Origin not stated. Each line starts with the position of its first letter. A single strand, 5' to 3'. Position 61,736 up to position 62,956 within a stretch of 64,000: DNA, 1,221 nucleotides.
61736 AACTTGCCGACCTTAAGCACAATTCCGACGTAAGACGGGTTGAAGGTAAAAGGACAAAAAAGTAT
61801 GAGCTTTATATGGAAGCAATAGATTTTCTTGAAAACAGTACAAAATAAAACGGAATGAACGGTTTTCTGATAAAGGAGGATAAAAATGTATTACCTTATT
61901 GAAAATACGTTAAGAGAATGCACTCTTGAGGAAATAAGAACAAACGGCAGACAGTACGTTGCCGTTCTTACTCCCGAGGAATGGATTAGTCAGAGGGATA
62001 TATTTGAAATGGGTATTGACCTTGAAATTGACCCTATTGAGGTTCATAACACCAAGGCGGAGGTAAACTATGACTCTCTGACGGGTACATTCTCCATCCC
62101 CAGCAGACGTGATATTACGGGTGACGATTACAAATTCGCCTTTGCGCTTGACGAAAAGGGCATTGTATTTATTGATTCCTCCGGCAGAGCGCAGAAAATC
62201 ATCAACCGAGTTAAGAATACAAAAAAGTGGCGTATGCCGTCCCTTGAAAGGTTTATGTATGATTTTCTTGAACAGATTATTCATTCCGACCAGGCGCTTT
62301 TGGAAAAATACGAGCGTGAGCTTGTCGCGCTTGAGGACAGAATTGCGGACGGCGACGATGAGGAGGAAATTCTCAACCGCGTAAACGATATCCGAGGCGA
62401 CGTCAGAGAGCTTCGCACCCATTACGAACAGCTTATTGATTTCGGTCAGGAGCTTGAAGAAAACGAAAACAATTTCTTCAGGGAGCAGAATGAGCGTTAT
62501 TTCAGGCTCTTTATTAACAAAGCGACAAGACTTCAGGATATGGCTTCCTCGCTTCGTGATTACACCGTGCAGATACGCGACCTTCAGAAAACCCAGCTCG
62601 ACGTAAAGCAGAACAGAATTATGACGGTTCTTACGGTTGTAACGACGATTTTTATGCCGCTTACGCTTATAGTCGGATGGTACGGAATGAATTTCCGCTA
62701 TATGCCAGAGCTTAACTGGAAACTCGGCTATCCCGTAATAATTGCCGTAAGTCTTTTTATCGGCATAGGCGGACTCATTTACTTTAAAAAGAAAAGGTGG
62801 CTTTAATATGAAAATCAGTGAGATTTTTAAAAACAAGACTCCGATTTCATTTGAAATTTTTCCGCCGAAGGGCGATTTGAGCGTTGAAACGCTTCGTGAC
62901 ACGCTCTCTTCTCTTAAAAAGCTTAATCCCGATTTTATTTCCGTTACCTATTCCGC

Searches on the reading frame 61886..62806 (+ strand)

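Call 5: search_protein_families(library=ncbifam, max_evalue=0.01, proteins=[window:61886-62806:+])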
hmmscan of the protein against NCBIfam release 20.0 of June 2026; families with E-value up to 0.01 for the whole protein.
window:61886-62806:+ (306 aa): 2 families
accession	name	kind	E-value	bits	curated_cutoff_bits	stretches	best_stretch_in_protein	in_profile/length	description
TIGR00383.1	corA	equivalog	1.1e-46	159.6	200.75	1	103-306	117-320/320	magnesium/cobalt transporter CorA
NF007092.0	PRK09546.1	equivalog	7.7e-07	28.6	292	1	123-306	146-327/327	zinc transporter ZntB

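Call 6: search_protein_families(library=pfam, max_evalue=0.01, proteins=[window:61886-62806:+])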
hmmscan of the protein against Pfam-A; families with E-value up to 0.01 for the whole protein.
window:61886-62806:+ (306 aa): 1 family
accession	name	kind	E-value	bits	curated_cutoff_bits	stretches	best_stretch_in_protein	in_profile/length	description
PF01544.23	CorA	-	1.5e-43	149.6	27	1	62-302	47-292/292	CorA-like Mg2+ transporter protein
